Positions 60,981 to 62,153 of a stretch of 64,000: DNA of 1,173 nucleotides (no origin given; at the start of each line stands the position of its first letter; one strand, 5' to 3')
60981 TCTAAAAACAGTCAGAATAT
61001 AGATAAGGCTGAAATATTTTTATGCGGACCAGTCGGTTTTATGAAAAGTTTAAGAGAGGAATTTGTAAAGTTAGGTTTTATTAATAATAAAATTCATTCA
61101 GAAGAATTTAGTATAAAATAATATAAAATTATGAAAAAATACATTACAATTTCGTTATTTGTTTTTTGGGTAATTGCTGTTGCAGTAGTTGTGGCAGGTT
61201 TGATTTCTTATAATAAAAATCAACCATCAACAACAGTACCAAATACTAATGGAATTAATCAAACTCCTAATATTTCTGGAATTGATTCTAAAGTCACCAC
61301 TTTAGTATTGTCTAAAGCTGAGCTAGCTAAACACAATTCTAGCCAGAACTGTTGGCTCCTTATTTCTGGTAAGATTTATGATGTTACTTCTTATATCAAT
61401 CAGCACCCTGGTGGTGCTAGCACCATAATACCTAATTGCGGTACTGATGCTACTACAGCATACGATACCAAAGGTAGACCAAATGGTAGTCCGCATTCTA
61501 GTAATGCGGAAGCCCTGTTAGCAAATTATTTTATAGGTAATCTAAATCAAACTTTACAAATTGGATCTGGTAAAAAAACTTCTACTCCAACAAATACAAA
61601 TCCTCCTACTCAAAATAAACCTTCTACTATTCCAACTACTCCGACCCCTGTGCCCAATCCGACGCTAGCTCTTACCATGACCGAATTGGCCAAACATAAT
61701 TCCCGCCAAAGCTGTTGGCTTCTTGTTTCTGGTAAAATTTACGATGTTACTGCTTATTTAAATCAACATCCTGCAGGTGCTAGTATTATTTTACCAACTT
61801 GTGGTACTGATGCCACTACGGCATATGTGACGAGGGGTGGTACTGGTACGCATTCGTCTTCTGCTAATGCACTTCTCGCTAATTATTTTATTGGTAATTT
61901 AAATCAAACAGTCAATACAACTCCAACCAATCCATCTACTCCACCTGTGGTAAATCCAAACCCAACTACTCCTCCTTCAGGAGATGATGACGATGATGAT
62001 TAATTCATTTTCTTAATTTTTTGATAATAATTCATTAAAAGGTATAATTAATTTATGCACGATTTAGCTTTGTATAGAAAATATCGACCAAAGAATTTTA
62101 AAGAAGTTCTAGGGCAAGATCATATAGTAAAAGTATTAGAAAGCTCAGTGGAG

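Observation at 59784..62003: NOX-like flavocytochrome next to a secreted tandem cytochrome-b5 protein: a possible outward transmembrane electron-transfer pair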

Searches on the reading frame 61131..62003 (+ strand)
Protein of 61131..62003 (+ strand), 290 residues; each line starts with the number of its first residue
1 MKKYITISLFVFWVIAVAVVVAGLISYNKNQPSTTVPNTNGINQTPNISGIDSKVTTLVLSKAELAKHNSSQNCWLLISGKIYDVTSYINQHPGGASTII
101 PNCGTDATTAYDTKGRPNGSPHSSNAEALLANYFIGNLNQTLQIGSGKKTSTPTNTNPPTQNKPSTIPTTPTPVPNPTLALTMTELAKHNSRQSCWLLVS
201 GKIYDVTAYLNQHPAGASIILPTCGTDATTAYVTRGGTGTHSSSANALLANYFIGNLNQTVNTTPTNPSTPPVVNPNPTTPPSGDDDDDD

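Call 3: search_protein_families(library=pfam, proteins=[window:61131-62003:+], max_evalue=0.01)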
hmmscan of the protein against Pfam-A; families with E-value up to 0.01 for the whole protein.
window:61131-62003:+ (290 aa): 1 family
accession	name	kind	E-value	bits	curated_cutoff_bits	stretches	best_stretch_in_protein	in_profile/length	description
PF00173.33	Cyt-b5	-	1.6e-43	147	23.7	2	62-138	2-73/74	Cytochrome b5-like Heme/Steroid binding domain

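Call 4: search_protein_families(library=ncbifam, proteins=[window:61131-62003:+], max_evalue=0.01)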
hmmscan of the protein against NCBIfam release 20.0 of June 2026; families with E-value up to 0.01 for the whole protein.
window:61131-62003:+ (290 aa): 0 families

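Call 23: search_solved_structures(query=window:61131-62003:+, max_evalue=0.001, show_alignments=1)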
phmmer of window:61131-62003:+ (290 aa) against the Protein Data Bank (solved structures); distinct sequences matched with E-value up to 0.001: 52.
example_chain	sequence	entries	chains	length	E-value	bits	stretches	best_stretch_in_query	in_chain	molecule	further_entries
1cxy_A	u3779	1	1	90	3.6e-18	69.2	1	54-140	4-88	CYTOCHROME B5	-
3ner_A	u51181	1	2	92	6e-15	58.6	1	183-258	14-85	Cytochrome b5 type B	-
1awp_A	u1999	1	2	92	1.6e-13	53.9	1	63-138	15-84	CYTOCHROME B5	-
3mus_A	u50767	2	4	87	1.7e-13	53.8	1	63-138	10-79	Cytochrome b5 type B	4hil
1eue_A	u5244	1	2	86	1.9e-13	53.7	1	183-258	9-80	CYTOCHROME B5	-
1b5m_A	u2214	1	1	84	1.9e-13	53.6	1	64-138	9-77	CYTOCHROME B5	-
2i89_A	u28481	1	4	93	2.6e-13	53.2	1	52-138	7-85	Cytochrome b5 type B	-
3ozz_B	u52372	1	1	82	3.7e-13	52.7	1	182-258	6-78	Cytochrome b5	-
2ibj_A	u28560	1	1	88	8.5e-13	51.5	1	60-138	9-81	Cytochrome b5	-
1icc_A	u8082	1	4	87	9.4e-13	51.4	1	63-139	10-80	CYTOCHROME B5 OUTER MITOCHONDRIAL MEMBRANE ISOFORM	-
4b8n_A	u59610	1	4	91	1.1e-12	51.2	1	50-119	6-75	CYTOCHROME B5-HOST ORIGIN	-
1lj0_A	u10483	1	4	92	5.8e-12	48.8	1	52-139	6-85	Cytochrome B5 outer mitochondrial membrane isoform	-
4hin_A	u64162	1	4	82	5.9e-12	48.8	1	182-258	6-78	Cytochrome b5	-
3ks0_A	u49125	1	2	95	5.9e-12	48.8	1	60-118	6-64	Cytochrome b2, mitochondrial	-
1hko_A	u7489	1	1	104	7e-12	48.5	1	181-270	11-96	CYTOCHROME B5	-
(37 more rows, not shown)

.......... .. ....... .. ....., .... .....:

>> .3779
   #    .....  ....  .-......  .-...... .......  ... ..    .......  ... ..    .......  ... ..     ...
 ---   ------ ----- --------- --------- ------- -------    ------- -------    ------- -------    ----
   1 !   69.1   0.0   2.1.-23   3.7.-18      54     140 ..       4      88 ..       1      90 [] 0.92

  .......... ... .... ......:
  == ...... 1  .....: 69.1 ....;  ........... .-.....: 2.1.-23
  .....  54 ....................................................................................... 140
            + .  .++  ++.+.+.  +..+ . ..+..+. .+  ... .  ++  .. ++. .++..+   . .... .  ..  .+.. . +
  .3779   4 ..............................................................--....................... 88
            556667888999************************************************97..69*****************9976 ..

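Call 28: find_homologous_proteins(query=window:61131-62003:+)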
Query window:61131-62003:+ (290 aa): 275 proteins with E <= 0.001 among 5361 candidates; the best 120 are listed.
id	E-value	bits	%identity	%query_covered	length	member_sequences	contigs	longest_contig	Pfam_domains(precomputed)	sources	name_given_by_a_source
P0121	2.7e-187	639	100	100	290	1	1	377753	PF00173.34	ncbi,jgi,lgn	ncbi:MAG: cytochrome b5 domain-containing protein [Candidatus Paceibacterota bacterium]|jgi:cytochro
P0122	4.2e-138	478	74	99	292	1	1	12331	PF00173.34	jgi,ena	-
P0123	3.2e-133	461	73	98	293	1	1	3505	PF00173.34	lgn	-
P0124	5.7e-130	451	72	97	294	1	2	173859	PF00173.34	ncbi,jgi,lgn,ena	ncbi:MAG: cytochrome b5 domain-containing protein [Candidatus Paceibacterota bacterium]|jgi:cytochro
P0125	4.4e-118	412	43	90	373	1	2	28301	PF00173.34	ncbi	-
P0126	1.5e-102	361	59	98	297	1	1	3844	PF00173.34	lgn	-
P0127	6.1e-101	356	56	100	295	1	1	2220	PF00173.34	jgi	-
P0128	2.2e-97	344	58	100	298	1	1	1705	PF00173.34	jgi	jgi:cytochrome b involved in lipid metabolism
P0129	7.5e-95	336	54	100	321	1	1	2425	PF00173.34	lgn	-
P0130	1.7e-94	334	57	100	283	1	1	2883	PF00173.34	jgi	-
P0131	1.3e-93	332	56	95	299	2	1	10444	PF00173.34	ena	-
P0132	4.8e-92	326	54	94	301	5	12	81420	PF00173.34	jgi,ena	-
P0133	7.1e-90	319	54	100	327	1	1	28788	PF00173.34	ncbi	ncbi:MAG: cytochrome b5 domain-containing protein [Candidatus Zambryskibacteria bacterium]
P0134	3.1e-86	307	53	100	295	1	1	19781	PF00173.34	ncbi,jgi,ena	ncbi:MAG: cytochrome b5 domain-containing protein [bacterium]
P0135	8.0e-83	296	60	58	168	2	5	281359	PF00173.34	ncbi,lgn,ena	-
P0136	2.4e-82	295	57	59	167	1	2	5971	PF00173.34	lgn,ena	-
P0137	3.2e-81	291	41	90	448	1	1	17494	PF00173.34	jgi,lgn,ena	-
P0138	2.5e-78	281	42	91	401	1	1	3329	PF00173.34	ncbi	-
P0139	4.0e-76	274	47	100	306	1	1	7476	PF00173.34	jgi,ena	-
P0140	9.0e-76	273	43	75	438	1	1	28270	PF00173.34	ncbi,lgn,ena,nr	ncbi:MAG: hypothetical protein G01um101416_431 [Microgenomates group bacterium Gr01-1014_16]|nr:MAG:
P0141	1.7e-75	272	56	57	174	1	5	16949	PF00173.34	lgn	-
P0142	2.0e-72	262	67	58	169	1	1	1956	PF00173.34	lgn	-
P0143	3.0e-72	261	47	83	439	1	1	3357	PF00173.34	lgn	-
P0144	7.6e-72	260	60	49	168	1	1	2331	PF00173.34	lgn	-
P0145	2.9e-71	258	54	62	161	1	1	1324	PF00173.34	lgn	-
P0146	4.5e-71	258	59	56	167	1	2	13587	PF00173.34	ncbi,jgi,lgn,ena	ncbi:MAG: cytochrome b5-like heme/steroid binding domain-containing protein [Candidatus Paceibactero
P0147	7.3e-71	257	59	57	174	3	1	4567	PF00173.34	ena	-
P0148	1.1e-69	253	45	100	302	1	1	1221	PF00173.34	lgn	-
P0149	1.0e-68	250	72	49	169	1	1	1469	PF00173.34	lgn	-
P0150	7.1e-68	247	44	100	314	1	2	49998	PF00173.34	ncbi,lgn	ncbi:MAG: cytochrome b5 domain-containing protein [Patescibacteria group bacterium]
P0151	2.3e-67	245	44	99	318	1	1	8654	PF00173.34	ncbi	-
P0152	2.4e-67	245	46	97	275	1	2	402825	PF00173.34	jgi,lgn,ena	jgi:cytochrome b involved in lipid metabolism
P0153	5.8e-67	244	42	100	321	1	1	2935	PF00173.34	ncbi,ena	-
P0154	9.9e-67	243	44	88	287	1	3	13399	PF00173.34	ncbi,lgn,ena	-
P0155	6.4e-66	241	43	100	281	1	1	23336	PF00173.34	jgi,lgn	jgi:cytochrome b involved in lipid metabolism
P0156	7.2e-66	241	44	90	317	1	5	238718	PF00173.34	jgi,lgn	-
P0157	9.8e-66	240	69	48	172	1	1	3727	PF00173.34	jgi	jgi:cytochrome b involved in lipid metabolism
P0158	1.4e-65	240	44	98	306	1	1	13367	PF00173.34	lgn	-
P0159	1.5e-65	239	44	91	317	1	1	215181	PF00173.34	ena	-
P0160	1.5e-65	239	43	100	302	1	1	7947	PF00173.34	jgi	jgi:cytochrome b involved in lipid metabolism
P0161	2.3e-65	239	36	82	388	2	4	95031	PF00173.34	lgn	-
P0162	8.1e-65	237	42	100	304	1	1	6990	PF00173.34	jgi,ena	-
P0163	1.1e-64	237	45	100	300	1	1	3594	PF00173.34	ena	-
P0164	7.9e-64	234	52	80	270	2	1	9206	PF00173.34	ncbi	-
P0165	1.0e-63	233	44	99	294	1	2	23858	PF00173.34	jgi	jgi:cytochrome b involved in lipid metabolism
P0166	4.8e-63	231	76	47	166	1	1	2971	PF00173.34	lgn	-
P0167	8.2e-63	230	43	100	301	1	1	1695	PF00173.34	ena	-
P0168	1.3e-62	230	45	88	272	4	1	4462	PF00173.34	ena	-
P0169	8.4e-62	227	40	100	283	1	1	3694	PF00173.34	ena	-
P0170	1.4e-61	226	44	100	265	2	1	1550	PF00173.34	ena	-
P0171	1.7e-61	226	49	56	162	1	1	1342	PF00173.34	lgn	-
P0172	2.4e-61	226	47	89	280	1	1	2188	PF00173.34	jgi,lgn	jgi:cytochrome b involved in lipid metabolism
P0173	2.9e-61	225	41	100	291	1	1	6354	PF00173.34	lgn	-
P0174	3.2e-61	225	41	100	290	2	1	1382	PF00173.34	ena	-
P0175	3.3e-61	225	42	100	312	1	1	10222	PF00173.34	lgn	-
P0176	6.8e-61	224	47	53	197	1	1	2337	PF00173.34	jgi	jgi:cytochrome b involved in lipid metabolism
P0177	8.0e-61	224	43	94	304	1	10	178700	PF00173.34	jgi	jgi:cytochrome b involved in lipid metabolism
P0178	8.9e-61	224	57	57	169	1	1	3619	PF00173.34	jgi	-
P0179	1.6e-60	223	43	99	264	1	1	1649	PF00173.34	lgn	-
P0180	2.4e-60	222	43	90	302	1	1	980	PF00173.34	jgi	jgi:cytochrome b involved in lipid metabolism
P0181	2.7e-60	222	61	58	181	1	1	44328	PF00173.34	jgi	jgi:cytochrome b involved in lipid metabolism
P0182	5.4e-60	221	45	78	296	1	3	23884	PF00173.34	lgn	-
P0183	6.1e-60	221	66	54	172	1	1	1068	PF00173.34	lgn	-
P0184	1.5e-59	220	40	100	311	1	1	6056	PF00173.34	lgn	-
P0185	1.8e-59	220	42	100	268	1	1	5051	PF00173.34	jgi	jgi:cytochrome b involved in lipid metabolism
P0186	1.9e-59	219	40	100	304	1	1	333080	PF00173.34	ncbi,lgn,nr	ncbi:MAG: hypothetical protein NTU81_01085 [Candidatus Nomurabacteria bacterium]|nr:hypothetical pro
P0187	2.0e-59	219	40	100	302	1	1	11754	PF00173.34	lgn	-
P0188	3.0e-59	219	42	100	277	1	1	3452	PF00173.34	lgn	-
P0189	3.3e-59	219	41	100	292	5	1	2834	PF00173.34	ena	-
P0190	3.8e-59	218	41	100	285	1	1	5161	PF00173.34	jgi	jgi:cytochrome b involved in lipid metabolism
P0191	4.6e-59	218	43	94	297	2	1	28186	PF00173.34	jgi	-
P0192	4.7e-59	218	40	100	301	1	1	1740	PF00173.34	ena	-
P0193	4.7e-59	218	61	48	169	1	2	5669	PF00173.34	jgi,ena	-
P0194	5.0e-59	218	41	95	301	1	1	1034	PF00173.34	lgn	-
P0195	6.7e-59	218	40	89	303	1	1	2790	PF00173.34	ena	-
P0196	1.4e-58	217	62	49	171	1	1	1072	PF00173.34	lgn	-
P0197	1.6e-58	216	39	100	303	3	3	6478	PF00173.34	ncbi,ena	-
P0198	1.7e-58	216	38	100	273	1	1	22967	PF00173.34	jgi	-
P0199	2.1e-58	216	43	90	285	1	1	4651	PF00173.34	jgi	-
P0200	2.2e-58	216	43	99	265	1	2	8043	PF00173.34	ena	-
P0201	2.3e-58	216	45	80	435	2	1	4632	PF00173.34,PF00041.28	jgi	jgi:cytochrome b involved in lipid metabolism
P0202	3.2e-58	215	39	100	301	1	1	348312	PF00173.34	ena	-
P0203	3.5e-58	215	42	100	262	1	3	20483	PF00173.34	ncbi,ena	-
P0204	1.6e-57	213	39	100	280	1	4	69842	PF00173.34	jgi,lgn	-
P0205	3.9e-57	212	41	92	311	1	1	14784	PF00173.34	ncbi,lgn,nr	ncbi:hypothetical protein HGA64_00730 [Candidatus Falkowbacteria bacterium]|nr:hypothetical protein 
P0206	4.3e-57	212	50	73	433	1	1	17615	PF00173.34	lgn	-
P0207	4.8e-57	212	40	100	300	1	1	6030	PF00173.34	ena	-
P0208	9.1e-57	211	38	100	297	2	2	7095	PF00173.34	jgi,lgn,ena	-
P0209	2.3e-56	209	40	94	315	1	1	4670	PF00173.34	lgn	-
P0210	3.9e-56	209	40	89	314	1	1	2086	PF00173.34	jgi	jgi:cytochrome b involved in lipid metabolism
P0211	5.5e-56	208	37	100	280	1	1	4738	PF00173.34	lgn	-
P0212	6.3e-56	208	73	33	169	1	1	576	PF00173.34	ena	-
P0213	8.0e-56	208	40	89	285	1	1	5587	PF00173.34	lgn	-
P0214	8.2e-56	208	42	89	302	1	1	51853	PF00173.34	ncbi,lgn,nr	ncbi:hypothetical protein HGA34_05480 [Candidatus Falkowbacteria bacterium]|nr:hypothetical protein 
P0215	1.6e-55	207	42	94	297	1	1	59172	PF00173.34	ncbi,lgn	-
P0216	5.0e-55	205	39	100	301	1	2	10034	PF00173.34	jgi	jgi:cytochrome b involved in lipid metabolism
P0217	5.5e-55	205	37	99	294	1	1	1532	PF00173.34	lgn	-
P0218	6.2e-55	205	41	89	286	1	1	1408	PF00173.34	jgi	jgi:cytochrome b involved in lipid metabolism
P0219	7.0e-55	204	58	60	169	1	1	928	PF00173.34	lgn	-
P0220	1.6e-54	203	38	100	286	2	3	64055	PF00173.34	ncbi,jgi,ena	ncbi:MAG: cytochrome b5 domain-containing protein [bacterium]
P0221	1.8e-54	203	37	100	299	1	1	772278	PF00173.34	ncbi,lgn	-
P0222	2.2e-54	203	40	100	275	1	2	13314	PF00173.34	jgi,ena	-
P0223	4.6e-54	202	39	97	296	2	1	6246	PF00173.34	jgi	jgi:cytochrome b involved in lipid metabolism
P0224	7.3e-54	201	37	100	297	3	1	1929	PF00173.34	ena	-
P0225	2.6e-53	199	40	91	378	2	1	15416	PF00173.34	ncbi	-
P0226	4.9e-53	198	38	100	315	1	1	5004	PF00173.34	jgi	-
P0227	1.1e-52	197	55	54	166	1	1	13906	PF00173.34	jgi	jgi:cytochrome b involved in lipid metabolism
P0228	1.6e-52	197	53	56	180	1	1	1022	PF00173.34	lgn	-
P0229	1.8e-52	197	37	100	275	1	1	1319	PF00173.34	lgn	-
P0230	5.2e-52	195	64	50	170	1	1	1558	PF00173.34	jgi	jgi:cytochrome b involved in lipid metabolism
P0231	9.4e-52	194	35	100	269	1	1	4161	PF00173.34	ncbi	-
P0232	2.6e-51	193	56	49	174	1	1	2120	PF00173.34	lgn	-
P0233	8.8e-51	191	42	77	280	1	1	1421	PF00173.34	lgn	-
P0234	1.1e-50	191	42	90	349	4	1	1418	PF00173.34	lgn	-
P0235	2.8e-50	189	51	60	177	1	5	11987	PF00173.34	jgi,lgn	-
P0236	4.8e-50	189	53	61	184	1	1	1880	PF00173.34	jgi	jgi:cytochrome b involved in lipid metabolism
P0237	2.0e-49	187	37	100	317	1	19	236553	PF00173.34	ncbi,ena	-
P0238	2.8e-49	186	59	50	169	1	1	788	PF00173.34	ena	-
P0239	1.3e-48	184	56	52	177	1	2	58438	PF00173.34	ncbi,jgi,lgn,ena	ncbi:MAG: cytochrome b5 domain-containing protein [Candidatus Paceibacterota bacterium]|jgi:cytochro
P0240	4.5e-48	182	36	90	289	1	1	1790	PF00173.34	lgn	-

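Call 66: find_encoding_contigs(protein=P0121, flank=10000, max_places=2)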
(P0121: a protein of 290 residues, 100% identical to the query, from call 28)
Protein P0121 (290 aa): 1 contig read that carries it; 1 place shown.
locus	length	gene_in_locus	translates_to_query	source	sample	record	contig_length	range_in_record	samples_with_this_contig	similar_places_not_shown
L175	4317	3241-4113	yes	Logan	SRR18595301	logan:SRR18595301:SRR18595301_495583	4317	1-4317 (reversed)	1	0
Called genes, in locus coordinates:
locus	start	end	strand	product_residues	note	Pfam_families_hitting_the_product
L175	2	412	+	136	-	?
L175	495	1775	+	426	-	PF02195:ParB_N (faint), PF17762:HTH_ParB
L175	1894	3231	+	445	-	PF01794:Ferric_reduct, PF00970:FAD_binding_6 (weak), PF08022:FAD_binding_8, PF00175:NAD_binding_1, PF08030:NAD_binding_6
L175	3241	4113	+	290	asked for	PF00173:Cyt-b5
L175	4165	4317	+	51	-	?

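Call 100: predict_structure(alignment_id=A5)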
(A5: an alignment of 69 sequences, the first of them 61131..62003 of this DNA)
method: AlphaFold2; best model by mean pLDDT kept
length: 290 residues; sequences in the alignment: 69
mean_pLDDT: 81.7   pTM: 0.46
mean pLDDT of the five models: 81.7, 81.4, 80.2, 79.5, 77.9
residues with pLDDT >= 90: 148; 70-90: 77; 50-70: 24; < 50: 41
segments of 3 or more residues with pLDDT < 50: 30-43, 148-163, 276-280, 282-285
pLDDT, mean of each block of 10 residues (from residue 1): 81 91 71 42 64 91 97 96 95 92 97 91 91 94 69 43 55 85 94 92 94 88 96 89 92 95 78 56 49
secondary structure, 60 per line:
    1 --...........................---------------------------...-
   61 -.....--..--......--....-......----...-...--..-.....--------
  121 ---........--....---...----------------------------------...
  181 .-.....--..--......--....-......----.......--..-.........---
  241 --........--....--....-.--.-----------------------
elements in order: H3-29 E57-59 H62-66 E73-78 E81-84 H86-91 H108-112 H124-131 E134-137 E141-143 E178-181 H183-187 E194-199 E202-205 H207-212 H217-223 H229-237 H243-250 E253-256 E259-262
